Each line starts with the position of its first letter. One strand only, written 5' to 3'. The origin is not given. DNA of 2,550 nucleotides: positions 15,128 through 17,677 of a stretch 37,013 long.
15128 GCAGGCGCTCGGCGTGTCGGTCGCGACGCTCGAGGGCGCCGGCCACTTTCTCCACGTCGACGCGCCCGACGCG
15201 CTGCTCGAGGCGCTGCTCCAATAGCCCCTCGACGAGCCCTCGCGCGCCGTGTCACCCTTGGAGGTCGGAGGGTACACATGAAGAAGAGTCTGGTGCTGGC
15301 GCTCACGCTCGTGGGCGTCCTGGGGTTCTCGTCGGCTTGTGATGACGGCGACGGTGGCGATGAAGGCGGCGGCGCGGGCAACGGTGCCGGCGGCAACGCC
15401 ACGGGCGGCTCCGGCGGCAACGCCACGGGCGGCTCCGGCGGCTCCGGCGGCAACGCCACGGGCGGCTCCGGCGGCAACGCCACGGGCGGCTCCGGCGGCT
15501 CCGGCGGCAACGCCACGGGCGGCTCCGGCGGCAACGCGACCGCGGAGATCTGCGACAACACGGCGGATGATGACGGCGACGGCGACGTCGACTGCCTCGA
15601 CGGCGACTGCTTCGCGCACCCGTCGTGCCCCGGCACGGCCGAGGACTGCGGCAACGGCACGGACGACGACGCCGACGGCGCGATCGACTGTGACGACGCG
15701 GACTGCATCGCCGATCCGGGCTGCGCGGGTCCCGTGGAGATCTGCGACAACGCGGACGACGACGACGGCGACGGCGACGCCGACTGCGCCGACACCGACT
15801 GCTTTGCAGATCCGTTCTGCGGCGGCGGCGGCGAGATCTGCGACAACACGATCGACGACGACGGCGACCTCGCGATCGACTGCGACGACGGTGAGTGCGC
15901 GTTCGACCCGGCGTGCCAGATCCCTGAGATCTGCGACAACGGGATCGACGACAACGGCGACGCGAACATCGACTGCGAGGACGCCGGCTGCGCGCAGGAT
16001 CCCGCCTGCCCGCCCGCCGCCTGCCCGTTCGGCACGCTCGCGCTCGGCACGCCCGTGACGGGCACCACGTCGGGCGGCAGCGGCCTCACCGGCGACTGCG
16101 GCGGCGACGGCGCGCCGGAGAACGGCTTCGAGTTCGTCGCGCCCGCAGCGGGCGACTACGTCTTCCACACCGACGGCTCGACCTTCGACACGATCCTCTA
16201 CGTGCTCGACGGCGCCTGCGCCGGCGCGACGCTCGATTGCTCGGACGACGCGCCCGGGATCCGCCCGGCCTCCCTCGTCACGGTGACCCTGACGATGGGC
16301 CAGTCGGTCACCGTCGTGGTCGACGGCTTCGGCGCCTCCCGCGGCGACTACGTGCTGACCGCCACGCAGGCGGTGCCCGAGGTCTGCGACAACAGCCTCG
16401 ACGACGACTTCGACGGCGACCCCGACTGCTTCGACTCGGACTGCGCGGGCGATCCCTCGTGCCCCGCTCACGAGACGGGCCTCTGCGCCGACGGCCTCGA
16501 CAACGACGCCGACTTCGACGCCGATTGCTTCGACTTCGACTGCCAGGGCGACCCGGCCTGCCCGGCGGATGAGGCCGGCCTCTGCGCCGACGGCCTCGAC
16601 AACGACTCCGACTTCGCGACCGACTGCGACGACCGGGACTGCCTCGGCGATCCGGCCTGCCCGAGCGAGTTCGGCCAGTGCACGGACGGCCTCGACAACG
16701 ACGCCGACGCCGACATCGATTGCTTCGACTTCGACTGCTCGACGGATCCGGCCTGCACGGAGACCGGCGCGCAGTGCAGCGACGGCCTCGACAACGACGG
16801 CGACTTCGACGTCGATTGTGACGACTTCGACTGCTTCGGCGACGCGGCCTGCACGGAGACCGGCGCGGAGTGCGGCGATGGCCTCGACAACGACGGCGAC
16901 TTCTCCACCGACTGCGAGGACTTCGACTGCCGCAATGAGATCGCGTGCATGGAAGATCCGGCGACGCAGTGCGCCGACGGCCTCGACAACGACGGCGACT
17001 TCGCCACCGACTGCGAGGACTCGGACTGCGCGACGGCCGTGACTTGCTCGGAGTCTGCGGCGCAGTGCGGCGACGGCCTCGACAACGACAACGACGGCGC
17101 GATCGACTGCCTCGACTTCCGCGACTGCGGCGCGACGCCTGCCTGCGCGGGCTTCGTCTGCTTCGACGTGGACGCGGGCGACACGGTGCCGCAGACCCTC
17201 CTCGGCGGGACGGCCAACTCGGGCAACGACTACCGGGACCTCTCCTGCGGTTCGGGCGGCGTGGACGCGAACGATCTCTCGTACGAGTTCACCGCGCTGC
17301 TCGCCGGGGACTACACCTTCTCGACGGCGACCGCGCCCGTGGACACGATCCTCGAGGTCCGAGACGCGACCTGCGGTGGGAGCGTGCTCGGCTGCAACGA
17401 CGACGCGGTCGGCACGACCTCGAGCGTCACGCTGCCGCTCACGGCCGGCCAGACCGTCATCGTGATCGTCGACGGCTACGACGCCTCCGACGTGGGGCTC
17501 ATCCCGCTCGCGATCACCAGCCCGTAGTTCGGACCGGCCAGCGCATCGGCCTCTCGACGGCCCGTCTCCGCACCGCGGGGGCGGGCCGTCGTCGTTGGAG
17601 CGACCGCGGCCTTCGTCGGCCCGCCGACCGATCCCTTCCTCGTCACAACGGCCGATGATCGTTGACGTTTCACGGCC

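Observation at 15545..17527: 13-copy Asp-rich four-Cys repeat array interleaved with two PPC-like domains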

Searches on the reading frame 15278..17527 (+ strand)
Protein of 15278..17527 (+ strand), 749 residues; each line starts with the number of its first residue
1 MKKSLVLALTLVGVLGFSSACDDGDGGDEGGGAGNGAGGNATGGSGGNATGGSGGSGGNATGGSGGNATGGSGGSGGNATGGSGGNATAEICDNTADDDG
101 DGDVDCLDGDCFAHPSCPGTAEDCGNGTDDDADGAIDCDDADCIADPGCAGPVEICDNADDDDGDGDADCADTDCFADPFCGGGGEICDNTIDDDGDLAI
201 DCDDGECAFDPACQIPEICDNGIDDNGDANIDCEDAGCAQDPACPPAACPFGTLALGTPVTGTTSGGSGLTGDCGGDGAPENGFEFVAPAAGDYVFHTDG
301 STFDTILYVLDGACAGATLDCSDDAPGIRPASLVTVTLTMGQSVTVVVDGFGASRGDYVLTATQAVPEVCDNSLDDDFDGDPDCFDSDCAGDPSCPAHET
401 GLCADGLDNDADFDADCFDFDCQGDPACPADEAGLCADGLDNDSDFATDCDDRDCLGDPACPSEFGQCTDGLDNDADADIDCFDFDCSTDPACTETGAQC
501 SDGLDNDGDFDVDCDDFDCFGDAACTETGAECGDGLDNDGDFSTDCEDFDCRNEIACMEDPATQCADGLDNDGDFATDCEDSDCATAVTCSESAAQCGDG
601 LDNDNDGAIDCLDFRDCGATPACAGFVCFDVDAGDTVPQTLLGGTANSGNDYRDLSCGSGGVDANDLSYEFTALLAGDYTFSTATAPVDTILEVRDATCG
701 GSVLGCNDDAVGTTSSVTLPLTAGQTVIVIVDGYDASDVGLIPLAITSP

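Call 4: search_protein_families(library=pfam, proteins=[window:15278-17524:+], max_evalue=10)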
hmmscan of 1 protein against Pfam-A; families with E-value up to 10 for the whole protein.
window:15278-17524:+ (749 aa): 2 families
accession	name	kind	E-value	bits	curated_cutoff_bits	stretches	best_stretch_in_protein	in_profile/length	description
PF08087.16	Toxin_18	-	0.036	14.5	24.3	2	492-501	2-11/31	Conotoxin O-superfamily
PF04151.21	PPC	-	0.22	12.8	25.9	1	284-328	5-47/70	Bacterial pre-peptidase C-terminal domain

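Call 5: search_protein_families(library=ncbifam, proteins=[window:15278-17524:+], max_evalue=10)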
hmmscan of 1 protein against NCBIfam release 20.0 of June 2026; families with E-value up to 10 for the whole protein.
window:15278-17524:+ (749 aa): 1 family
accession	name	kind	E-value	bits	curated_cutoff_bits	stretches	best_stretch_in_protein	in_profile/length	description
NF033662.1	acid_disulf_rpt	repeat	1.8e-62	206.7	41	13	559-590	1-32/32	acidic double-disulfide repeat-containing protein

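Call 15: find_homologous_proteins(query=window:15278-17524:+)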
Query window:15278-17524:+ (749 aa): 1229 proteins with E <= 0.001 among 8000 candidates; the best 120 are listed.
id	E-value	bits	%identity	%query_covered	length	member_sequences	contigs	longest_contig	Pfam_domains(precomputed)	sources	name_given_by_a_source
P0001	1.7e-201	690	43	50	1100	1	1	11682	-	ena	-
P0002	9.8e-142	492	33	73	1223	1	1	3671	PF04151.22,PF23759.2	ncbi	ncbi:MAG: hypothetical protein AAF211_13740, partial [Myxococcota bacterium]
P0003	4.0e-125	437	46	40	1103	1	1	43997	PF23759.2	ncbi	ncbi:MAG: hypothetical protein AAGA48_21470 [Myxococcota bacterium]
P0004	1.9e-120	422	40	24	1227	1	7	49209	PF23759.2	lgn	-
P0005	2.4e-118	415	39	42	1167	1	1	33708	PF04151.22,PF13620.13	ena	-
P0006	2.7e-116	408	36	75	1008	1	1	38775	PF23759.2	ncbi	-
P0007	7.3e-115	403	33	51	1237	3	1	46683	-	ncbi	-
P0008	9.1e-113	396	46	37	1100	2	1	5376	-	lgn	-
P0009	6.7e-111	390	43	60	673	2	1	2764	-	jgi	jgi:hypothetical protein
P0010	8.8e-107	376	33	80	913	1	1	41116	-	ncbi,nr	ncbi:MAG: hypothetical protein Q8P18_16300 [Pseudomonadota bacterium]|nr:hypothetical protein [Pseud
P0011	1.4e-106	376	33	65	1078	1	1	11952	PF10528.15,PF23759.2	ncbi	-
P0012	1.9e-105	372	33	52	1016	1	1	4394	PF13620.13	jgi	jgi:hypothetical protein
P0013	3.7e-105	371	43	43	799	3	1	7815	-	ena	-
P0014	1.0e-104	370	48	38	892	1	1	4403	-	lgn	-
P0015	1.8e-104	369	53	22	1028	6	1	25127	-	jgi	-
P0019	4.1e-103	364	37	65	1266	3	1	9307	PF04151.22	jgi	jgi:hypothetical protein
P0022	2.1e-101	359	49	41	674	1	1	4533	PF11617.14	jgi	jgi:hypothetical protein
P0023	1.3e-100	356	37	60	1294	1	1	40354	PF04151.22,PF01483.28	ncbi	-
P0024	2.3e-100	355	31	86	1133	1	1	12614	PF04151.22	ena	-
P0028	4.5e-99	351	44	16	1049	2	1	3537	PF10528.15,PF23759.2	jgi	jgi:hypothetical protein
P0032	1.2e-97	346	37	60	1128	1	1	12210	PF04151.22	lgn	-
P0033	5.0e-97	344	48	34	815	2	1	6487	PF04151.22,PF23759.2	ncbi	ncbi:MAG: hypothetical protein AAF602_03760 [Myxococcota bacterium]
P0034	5.9e-97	344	31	86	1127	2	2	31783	PF04151.22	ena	-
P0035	2.3e-96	342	31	86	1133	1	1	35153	PF04151.22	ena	-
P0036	3.8e-96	341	34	53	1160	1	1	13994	PF04151.22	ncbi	-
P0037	4.9e-96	341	37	66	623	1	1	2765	PF04151.22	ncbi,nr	ncbi:MAG: hypothetical protein K8H88_16240, partial [Sandaracinaceae bacterium]|nr:hypothetical prot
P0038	1.6e-95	339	31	86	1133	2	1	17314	PF04151.22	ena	-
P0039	3.5e-95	338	34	63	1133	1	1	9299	PF04151.22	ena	-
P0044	2.6e-94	335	34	38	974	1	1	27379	PF23759.2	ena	-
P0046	4.6e-93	331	35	79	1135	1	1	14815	PF04151.22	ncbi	-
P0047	6.8e-93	331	36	59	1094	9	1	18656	PF04151.22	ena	-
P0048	3.5e-92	328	40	77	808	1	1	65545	PF11617.14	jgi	jgi:hypothetical protein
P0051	2.7e-90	322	37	80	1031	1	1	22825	PF04151.22,PF11617.14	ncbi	-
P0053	4.2e-90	321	44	39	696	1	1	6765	PF23759.2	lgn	-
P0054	6.0e-90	321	31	87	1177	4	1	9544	PF04151.22,PF11617.14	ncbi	-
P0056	8.7e-89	317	30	70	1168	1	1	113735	PF04151.22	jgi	jgi:hypothetical protein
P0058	1.7e-88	316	44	52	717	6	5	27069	PF11617.14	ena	-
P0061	1.0e-86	310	39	34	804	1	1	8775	PF23759.2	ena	-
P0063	3.2e-86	308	41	24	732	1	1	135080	PF23759.2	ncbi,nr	ncbi:MAG: hypothetical protein KTR31_34935 [Myxococcales bacterium]|nr:hypothetical protein [Myxococ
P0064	1.0e-85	307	47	25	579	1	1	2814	PF23759.2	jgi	jgi:hypothetical protein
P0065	2.2e-84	302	36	41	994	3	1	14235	PF04151.22,PF13620.13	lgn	-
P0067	3.8e-84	302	45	52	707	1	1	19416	PF11617.14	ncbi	-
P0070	4.2e-83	298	40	41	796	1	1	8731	PF11617.14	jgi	-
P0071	1.2e-82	297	40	38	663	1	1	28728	PF23759.2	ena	-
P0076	2.6e-78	282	42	52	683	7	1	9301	PF11617.14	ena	-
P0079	2.6e-77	279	46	19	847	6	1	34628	PF13365.13,PF04151.22,PF00089.33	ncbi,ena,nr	ncbi:MAG TPA: trypsin-like serine protease [Myxococcota bacterium]|nr:trypsin-like serine protease [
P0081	3.5e-77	279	31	87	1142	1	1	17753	PF11617.14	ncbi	-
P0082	2.0e-76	276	40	41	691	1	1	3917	PF23759.2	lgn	-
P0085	1.3e-74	270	39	34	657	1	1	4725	PF23759.2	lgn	-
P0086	2.5e-74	269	46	37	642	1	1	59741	PF11617.14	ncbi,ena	-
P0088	2.7e-73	266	33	41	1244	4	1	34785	PF23759.2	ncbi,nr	ncbi:MAG: hypothetical protein H6701_13095 [Myxococcales bacterium]|nr:hypothetical protein [Myxococ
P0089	6.5e-73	264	40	30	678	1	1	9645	PF11617.14,PF23759.2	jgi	jgi:hypothetical protein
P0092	2.1e-72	263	36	73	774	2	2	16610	PF11617.14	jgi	jgi:hypothetical protein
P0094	6.2e-72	261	54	15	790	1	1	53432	PF23759.2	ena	-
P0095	8.2e-72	261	46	46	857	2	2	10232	PF11617.14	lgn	-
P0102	7.1e-68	248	34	86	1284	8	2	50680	PF04151.22,PF11617.14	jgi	jgi:hypothetical protein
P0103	9.5e-68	247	41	35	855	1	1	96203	PF04151.22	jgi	jgi:hypothetical protein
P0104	3.1e-67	246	59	33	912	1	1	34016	PF00082.28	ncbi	ncbi:MAG: S8 family serine peptidase [Acidobacteriota bacterium]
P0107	9.6e-67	244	36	18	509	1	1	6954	PF04151.22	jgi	jgi:hypothetical protein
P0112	4.0e-65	239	45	18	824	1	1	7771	PF04151.22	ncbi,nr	ncbi:MAG: hypothetical protein JXB32_09940 [Deltaproteobacteria bacterium]|nr:hypothetical protein [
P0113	2.0e-64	236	45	42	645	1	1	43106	PF23759.2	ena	-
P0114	2.2e-64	236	40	42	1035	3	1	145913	PF04151.22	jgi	jgi:hypothetical protein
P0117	7.0e-64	235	35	84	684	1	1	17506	PF04151.22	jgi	jgi:hypothetical protein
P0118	1.1e-63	234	45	21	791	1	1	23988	PF04151.22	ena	-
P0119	1.3e-63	234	35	28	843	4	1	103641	PF13365.13,PF04151.22,PF00089.33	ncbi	-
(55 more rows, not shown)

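Call 17: search_solved_structures(query=window:15278-17524:+, max_evalue=10, show_alignments=3)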
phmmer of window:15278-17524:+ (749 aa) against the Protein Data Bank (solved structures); distinct sequences matched with E-value up to 10: 6.
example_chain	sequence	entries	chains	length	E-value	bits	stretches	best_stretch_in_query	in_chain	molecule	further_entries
7plp_A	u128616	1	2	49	0.0044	18.5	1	91-117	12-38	Teneurin-4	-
6cmx_A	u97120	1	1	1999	0.11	13.8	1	553-596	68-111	Teneurin-2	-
9gzg_A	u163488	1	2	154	1.1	10.5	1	475-575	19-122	Engineered CTPR protein with glutamic acids for conductivity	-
6vhh_A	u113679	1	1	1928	1.7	9.9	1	564-594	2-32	Teneurin-2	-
7zq8_A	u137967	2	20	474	3.7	8.8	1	63-85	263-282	VelcroVax tandem HBcAg with SUMO-Affimer inserted at MIR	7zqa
8fia_A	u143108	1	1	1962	8.5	7.6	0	123-150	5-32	Teneurin-m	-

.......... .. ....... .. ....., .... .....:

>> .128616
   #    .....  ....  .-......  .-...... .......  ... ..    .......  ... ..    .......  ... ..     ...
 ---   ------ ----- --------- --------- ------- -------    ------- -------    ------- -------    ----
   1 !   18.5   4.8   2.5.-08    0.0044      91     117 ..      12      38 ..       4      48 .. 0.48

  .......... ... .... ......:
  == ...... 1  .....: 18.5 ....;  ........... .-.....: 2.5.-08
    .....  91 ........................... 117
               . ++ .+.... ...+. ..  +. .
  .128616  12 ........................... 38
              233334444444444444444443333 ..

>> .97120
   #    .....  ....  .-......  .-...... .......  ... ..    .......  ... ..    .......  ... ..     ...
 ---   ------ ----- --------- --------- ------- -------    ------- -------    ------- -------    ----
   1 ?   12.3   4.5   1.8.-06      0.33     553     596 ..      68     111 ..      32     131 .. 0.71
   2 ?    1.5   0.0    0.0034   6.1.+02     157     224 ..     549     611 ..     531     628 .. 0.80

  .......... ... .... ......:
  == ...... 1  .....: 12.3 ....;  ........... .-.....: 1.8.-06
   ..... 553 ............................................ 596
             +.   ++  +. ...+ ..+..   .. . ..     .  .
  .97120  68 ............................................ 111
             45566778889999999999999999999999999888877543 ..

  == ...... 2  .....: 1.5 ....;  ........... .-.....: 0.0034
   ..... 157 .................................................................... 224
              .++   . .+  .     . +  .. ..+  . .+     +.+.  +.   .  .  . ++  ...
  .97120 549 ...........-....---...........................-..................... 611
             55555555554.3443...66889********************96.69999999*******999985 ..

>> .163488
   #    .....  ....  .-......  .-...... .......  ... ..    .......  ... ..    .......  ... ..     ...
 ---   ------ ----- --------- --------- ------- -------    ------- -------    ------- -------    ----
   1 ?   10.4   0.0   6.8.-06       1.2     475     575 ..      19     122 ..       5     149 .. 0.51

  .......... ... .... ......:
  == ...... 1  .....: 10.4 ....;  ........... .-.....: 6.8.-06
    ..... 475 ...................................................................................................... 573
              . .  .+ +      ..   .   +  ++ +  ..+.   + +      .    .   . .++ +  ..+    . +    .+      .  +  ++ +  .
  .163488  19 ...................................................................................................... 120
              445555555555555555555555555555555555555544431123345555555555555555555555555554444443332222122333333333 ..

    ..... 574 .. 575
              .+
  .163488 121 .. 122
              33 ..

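Call 34: search_protein_families(library=pfam, proteins=[P0022, P0048, P0003, P0005, P0011], max_evalue=0.01)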
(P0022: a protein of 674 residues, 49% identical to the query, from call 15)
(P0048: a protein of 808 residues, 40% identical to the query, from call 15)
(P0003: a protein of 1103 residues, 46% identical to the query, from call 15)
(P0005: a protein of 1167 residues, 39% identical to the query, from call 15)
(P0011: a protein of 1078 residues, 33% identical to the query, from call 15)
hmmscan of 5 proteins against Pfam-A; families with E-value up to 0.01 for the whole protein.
P0022 (674 aa): 2 families
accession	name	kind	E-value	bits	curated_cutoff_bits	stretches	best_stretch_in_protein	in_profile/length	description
PF11617.13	Cu-binding_MopE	-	1.6e-08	35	27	1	120-149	1-29/30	Putative metal-binding motif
PF04151.21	PPC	-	0.00099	20.4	25.9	0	497-547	5-55/70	Bacterial pre-peptidase C-terminal domain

P0048 (808 aa): 1 family
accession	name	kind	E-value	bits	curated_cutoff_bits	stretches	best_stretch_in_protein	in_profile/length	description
PF11617.13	Cu-binding_MopE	-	2e-07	31.6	27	1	189-218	1-29/30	Putative metal-binding motif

P0003 (1103 aa): 1 family
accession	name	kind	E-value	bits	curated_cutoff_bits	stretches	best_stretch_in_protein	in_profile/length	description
PF23759.1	GBD_T9SS_assoc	-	3.5e-32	111.6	27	5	825-911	29-109/116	Galactose binding domain-like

P0005 (1167 aa): 4 families
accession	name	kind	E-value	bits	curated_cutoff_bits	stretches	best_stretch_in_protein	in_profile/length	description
PF13620.12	CarboxypepD_reg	-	1.1e-06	29.3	32.3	0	633-655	34-56/82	Carboxypeptidase regulatory-like domain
PF04151.21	PPC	-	3.4e-06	28.3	25.9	0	1082-1150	4-69/70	Bacterial pre-peptidase C-terminal domain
PF17802.7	SpaA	-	0.00013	22.5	23.1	0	1100-1147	16-56/91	Prealbumin-like fold domain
PF07495.19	Y_Y_Y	-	0.0062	16.9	26.6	0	1131-1153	26-48/65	Y_Y_Y domain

P0011 (1078 aa): 3 families
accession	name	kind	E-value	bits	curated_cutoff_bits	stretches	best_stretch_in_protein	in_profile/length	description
PF23759.1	GBD_T9SS_assoc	-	4.6e-26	91.8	27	1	841-906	34-99/116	Galactose binding domain-like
PF10528.15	GLEYA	-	1.2e-05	25.9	26.2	0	475-520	9-51/91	GLEYA domain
PF04151.21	PPC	-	2.8e-05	25.3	25.9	0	848-870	47-69/70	Bacterial pre-peptidase C-terminal domain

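Call 65: find_encoding_contigs(protein=window:15278-17527:+, flank=1000, max_places=4)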
Protein window:15278-17527:+ (749 aa): no gene with exactly this product is on record in the collection.
